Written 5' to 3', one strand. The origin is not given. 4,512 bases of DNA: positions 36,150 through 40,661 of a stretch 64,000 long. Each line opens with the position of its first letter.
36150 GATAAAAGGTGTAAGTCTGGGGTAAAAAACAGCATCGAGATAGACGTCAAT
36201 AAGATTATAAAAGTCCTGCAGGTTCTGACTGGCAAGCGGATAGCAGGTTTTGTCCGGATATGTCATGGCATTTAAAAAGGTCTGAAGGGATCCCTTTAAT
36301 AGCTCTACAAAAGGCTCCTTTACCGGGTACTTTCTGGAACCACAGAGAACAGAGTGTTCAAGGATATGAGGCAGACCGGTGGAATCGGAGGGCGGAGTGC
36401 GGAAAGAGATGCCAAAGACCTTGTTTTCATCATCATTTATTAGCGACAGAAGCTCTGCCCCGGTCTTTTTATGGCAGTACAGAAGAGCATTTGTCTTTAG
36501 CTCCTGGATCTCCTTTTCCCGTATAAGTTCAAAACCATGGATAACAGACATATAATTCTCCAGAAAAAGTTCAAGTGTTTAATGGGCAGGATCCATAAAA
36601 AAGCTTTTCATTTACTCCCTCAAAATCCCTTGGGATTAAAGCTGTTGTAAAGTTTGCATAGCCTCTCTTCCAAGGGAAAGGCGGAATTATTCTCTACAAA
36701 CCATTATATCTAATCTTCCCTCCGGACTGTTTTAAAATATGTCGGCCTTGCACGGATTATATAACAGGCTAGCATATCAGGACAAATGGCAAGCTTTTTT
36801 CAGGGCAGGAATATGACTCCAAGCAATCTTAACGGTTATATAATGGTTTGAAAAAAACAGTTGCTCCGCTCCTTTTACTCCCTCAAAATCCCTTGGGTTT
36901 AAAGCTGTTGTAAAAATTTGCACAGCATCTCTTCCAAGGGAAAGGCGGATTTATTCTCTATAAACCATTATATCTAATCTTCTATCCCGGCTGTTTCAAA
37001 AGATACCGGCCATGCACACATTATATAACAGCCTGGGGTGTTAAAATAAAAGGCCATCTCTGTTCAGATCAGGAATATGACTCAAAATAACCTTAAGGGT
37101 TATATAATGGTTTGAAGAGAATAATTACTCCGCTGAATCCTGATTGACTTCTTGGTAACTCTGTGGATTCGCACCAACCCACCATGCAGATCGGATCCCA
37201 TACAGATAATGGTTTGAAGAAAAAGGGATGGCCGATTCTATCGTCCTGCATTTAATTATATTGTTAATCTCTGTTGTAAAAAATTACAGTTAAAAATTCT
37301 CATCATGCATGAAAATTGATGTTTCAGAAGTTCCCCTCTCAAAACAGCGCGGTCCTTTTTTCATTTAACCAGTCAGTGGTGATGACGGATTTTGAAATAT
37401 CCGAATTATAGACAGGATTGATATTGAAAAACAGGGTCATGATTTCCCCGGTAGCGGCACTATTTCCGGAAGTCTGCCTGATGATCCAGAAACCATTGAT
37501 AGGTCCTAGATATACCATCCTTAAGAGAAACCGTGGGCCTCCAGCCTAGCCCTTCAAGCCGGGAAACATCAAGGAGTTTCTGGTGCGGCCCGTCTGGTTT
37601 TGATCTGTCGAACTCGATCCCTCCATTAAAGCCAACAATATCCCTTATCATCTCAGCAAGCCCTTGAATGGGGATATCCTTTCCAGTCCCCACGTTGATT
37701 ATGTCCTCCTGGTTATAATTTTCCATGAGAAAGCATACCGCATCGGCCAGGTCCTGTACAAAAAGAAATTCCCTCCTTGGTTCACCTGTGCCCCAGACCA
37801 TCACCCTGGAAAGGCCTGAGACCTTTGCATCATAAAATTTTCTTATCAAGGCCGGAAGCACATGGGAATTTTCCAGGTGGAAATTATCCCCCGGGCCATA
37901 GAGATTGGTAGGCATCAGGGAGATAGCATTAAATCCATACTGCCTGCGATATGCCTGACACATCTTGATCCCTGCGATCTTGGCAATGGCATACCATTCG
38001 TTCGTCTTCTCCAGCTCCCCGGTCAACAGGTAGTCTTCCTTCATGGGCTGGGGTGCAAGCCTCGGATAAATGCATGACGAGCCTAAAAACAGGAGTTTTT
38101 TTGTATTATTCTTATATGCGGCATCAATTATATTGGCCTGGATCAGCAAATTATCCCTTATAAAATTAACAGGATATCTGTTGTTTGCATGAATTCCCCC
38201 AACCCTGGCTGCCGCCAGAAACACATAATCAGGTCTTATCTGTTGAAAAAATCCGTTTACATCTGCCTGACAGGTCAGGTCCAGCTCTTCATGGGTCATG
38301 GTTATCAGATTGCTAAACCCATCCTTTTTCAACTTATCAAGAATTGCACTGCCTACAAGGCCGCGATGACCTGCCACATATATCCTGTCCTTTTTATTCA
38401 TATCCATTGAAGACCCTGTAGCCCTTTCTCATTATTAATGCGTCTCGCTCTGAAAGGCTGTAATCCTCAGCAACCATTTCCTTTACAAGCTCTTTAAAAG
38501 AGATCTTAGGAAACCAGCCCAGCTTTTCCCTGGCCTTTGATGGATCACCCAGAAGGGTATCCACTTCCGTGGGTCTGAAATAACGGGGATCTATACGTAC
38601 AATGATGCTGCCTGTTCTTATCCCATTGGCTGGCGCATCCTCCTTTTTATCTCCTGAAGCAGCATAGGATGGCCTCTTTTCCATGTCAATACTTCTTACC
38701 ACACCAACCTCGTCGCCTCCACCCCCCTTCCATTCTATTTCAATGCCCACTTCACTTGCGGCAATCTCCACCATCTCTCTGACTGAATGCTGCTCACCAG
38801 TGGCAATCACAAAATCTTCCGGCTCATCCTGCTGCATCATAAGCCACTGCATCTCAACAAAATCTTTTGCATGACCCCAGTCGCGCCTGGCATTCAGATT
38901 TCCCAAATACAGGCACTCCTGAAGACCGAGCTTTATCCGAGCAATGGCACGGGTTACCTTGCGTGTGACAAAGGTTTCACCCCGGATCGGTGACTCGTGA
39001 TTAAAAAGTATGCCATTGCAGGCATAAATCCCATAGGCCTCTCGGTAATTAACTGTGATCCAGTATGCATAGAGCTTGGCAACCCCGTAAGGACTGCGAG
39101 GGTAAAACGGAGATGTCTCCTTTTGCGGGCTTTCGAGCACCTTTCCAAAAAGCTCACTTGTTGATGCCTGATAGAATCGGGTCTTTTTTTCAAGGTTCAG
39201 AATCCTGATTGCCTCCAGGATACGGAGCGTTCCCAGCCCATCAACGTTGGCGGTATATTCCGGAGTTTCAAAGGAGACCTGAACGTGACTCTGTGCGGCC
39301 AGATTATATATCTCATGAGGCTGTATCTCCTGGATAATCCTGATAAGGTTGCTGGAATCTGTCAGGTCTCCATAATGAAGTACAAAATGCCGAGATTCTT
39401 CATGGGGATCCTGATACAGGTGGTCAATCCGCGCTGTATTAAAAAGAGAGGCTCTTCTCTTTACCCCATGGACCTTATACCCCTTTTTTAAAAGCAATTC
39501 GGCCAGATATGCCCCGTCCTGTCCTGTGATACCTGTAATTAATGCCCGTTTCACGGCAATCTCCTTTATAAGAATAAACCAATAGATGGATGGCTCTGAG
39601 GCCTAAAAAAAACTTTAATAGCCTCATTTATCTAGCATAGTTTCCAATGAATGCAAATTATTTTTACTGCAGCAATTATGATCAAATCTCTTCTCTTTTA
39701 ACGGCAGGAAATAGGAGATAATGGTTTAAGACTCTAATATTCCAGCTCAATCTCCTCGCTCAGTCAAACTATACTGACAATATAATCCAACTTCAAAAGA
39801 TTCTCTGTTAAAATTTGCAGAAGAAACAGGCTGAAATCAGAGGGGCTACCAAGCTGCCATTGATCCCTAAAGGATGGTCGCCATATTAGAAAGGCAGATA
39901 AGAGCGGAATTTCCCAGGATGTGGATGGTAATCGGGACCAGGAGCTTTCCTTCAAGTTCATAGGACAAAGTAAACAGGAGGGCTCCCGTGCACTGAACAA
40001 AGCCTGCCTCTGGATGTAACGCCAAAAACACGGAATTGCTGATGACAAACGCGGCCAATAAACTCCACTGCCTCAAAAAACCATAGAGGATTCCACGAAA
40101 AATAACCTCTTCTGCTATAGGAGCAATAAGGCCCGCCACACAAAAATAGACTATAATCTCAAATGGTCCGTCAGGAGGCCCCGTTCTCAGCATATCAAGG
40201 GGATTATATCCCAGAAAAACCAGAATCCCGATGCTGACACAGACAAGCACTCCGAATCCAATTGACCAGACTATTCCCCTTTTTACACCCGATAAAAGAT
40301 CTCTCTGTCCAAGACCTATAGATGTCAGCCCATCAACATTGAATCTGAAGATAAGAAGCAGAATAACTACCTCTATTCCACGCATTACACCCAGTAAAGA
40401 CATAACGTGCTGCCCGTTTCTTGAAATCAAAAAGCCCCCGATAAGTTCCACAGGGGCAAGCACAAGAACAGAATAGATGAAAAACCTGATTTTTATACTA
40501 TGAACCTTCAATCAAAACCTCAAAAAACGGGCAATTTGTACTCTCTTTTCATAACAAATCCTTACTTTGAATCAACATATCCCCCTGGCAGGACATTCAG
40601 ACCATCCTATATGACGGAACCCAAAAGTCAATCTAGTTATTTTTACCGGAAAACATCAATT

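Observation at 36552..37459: ~900-bp ORF-free region with a 263-bp tandem duplication carrying inverted pairs of a TATAAT-containing 35-nt motif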

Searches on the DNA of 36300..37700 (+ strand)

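Call 7: search_rna_families(source=window, start=36300, end=37700, threshold=evalue, max_evalue=10)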
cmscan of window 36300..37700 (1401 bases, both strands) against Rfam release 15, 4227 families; matches with E-value up to 10: 3.
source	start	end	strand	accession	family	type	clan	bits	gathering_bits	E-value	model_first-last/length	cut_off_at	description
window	37108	37198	+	RF01506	Afu_294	Gene; snRNA; snoRNA; CD-box;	-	19.1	43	0.65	1-83/83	no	A. fumigatus snoRNA Afu_294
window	36611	36648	-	RF00364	mir-BART2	Gene; miRNA;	-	18.1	60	5.8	1-62/62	no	mir-BART2 microRNA precursor family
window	37001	37041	+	RF02359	MS2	Cis-reg;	-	15.1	40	1.5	1-36/36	no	Bacteriophage MS2 operator hairpin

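Call 44: search_dna_similar(query=window:36552-37459:+, collection=plasmids, mode=distant, max_evalue=0.01, max_rows=10)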
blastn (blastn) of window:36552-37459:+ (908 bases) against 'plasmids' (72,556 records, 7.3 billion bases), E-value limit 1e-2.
No match.

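Call 45: search_dna_similar(query=window:36552-37459:+, collection=phages, mode=distant, max_evalue=0.01, max_rows=10)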
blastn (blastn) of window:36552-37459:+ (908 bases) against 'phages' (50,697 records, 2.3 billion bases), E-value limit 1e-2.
No match.

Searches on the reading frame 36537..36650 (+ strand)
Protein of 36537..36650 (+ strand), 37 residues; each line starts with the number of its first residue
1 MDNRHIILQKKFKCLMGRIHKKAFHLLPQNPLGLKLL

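Call 85: search_protein_families(library=pfam, proteins=[window:36537-36650:+], max_evalue=1)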
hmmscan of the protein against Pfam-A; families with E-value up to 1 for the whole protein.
window:36537-36650:+ (37 aa): 0 families

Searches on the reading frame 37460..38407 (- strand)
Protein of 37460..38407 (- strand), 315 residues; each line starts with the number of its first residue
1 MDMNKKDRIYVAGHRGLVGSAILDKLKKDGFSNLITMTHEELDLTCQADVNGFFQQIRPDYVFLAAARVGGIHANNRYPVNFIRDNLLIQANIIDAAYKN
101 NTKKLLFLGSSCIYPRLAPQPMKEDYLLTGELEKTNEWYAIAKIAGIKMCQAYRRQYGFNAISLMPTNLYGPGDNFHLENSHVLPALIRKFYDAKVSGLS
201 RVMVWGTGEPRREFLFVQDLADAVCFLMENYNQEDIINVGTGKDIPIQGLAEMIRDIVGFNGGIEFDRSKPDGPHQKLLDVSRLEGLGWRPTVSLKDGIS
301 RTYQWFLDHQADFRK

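Call 11: find_related_loci(query=window:37460-38407:-, collection=genome_contigs, flank=6000)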
Query window:37460-38407:- (315 aa) in genome_contigs; peptide patterns used: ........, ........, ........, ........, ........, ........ (x = any residue, [..] = any of these).
453 stretches matched a pattern; 417 encode a relative of the query (tblastn E <= 1e-3); the best 80 are kept; 80 distinct loci.
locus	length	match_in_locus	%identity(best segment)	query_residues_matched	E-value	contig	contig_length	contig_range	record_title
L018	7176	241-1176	68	3-314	1e-149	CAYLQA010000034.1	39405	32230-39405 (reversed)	MAG TPA_asm: uncultured Desulfobulbia bacterium isolate SRP167671_co2_211 genome assembly, contig: NODE_1282_length_3940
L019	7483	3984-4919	68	3-314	2e-147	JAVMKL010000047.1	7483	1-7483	MAG: Candidatus Competibacter sp. isolate SCELSE-6-Com RS41505SPAdes_bin.009_0000000047, whole genome shotgun sequence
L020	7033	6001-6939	65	3-315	1e-145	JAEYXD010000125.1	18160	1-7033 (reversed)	MAG: Proteobacteria bacterium isolate OH_CBlB_296 k127_826049, whole genome shotgun sequence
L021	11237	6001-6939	66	3-315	1e-144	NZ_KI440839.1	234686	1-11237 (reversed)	Solimonas soli DSM 21787 K344DRAFT_scaffold00009.9, whole genome shotgun sequence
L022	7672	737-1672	67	3-314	2e-144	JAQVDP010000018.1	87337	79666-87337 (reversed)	MAG: Nevskiales bacterium isolate STE_114 NODE_393_length_87337_cov_21.307453_Sandtown_E, whole genome shotgun sequence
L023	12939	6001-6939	67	3-315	3e-143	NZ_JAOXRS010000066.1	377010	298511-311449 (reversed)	MAG: Candidatus Albibeggiatoa sp. nov. NOAA isolate R2S4C1D_S41.012 k141_107699, whole genome shotgun sequence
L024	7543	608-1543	65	3-314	5e-143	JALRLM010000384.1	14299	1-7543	MAG: Hydrocarboniphaga sp. isolate YM.9 YM_291026, whole genome shotgun sequence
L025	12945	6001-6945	64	1-315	4e-141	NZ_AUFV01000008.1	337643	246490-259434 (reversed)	Solimonas flava DSM 18980 K343DRAFT_scaffold00006.6_C, whole genome shotgun sequence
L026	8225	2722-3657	65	3-314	3e-141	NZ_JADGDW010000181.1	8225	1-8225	MAG: Candidatus Albibeggiatoa sp. nov. BB20 NODE_8362_length_8225_cov_4.388260, whole genome shotgun sequence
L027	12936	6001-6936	63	3-314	2e-140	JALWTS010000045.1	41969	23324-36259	MAG: Gammaproteobacteria bacterium isolate M2_metabat2_scaf2bin.212 M2_NODE_635_length_41969_cov_4.758903, whole genome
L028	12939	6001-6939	64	3-315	3e-139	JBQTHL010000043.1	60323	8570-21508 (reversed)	MAG: Panacagrimonas sp. isolate SAW216 c_000000212747, whole genome shotgun sequence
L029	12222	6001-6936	64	3-314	1e-138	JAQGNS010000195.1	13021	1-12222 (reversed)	MAG: Nevskia sp. isolate RYN_593 scaffold_1673236, whole genome shotgun sequence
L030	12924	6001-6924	65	3-310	2e-138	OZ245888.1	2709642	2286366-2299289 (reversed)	MAG: Gammaproteobacteria bacterium isolate 350a5f61-b8f1-454f-ad59-faebc42396dc genome assembly, chromosome: 1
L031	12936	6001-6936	63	3-314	2e-138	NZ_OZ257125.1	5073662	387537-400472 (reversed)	MAG: Hydrocarboniphaga sp. isolate a03693ab-7b64-4014-8609-59c65ea6d85f chromosome 1, complete sequence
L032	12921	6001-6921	64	3-309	3e-137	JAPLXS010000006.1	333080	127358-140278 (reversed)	MAG: Candidatus Nomurabacteria bacterium isolate LacPavin_0419_WC53_MAG_32_16 LacPavin_0419_WC53_scaffold_227328, whole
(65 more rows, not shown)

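Call 12: find_encoding_contigs(protein=window:37460-38407:-, flank=6000, max_places=8)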
Protein window:37460-38407:- (315 aa): 2 contigs read that carry it; 2 places shown.
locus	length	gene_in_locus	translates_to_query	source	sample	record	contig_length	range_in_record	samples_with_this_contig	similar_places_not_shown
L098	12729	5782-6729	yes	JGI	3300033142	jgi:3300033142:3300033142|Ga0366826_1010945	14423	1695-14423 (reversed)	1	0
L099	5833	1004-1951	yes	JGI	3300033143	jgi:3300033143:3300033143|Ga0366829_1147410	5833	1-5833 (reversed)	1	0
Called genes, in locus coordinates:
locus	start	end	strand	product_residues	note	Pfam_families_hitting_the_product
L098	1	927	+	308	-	?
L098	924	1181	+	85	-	-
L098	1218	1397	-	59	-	-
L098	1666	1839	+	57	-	-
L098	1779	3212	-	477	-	PF05935:Arylsulfotrans, PF14269:Arylsulfotran_2 (weak)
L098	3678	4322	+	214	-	PF02517:Rce1-like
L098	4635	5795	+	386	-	PF01370:Epimerase, PF04321:RmlD_sub_bind, PF16363:GDP_Man_Dehyd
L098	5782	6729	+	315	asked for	PF01370:Epimerase, PF04321:RmlD_sub_bind (weak), PF16363:GDP_Man_Dehyd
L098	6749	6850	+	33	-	-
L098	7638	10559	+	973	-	-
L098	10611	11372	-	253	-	PF00290:Trp_syntA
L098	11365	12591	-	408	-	PF00291:PALP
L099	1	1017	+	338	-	PF01370:Epimerase, PF16363:GDP_Man_Dehyd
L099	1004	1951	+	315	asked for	PF01370:Epimerase, PF04321:RmlD_sub_bind (weak), PF16363:GDP_Man_Dehyd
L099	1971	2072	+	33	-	-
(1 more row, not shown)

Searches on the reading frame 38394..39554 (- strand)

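Call 27: search_protein_families(library=pfam, proteins=[window:38394-39554:-])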
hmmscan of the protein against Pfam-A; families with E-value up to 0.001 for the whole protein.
window:38394-39554:- (386 aa): 4 families
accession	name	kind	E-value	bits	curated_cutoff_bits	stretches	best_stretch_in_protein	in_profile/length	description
PF16363.11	GDP_Man_Dehyd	-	3e-155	517.1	27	1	5-360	1-332/332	GDP-mannose 4,6 dehydratase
PF01370.27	Epimerase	-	7.6e-76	255.1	20.9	1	4-251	1-240/240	NAD dependent epimerase/dehydratase family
PF04321.23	RmlD_sub_bind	-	4.6e-09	36.2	27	1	3-161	2-130/287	RmlD substrate binding domain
PF02719.21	Polysacc_synt_2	-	0.00036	20.3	20.2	1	5-117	2-116/293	Polysaccharide biosynthesis protein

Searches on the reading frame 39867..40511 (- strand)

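Call 27: search_protein_families(library=pfam, proteins=[window:39867-40511:-])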
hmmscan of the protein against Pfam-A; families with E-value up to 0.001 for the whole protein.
window:39867-40511:- (214 aa): 1 family
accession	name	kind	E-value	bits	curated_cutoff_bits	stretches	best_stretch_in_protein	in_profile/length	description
PF02517.21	Rce1-like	-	1.3e-13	51.5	22.4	1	118-202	3-92/93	Type II CAAX prenyl endopeptidase Rce1-like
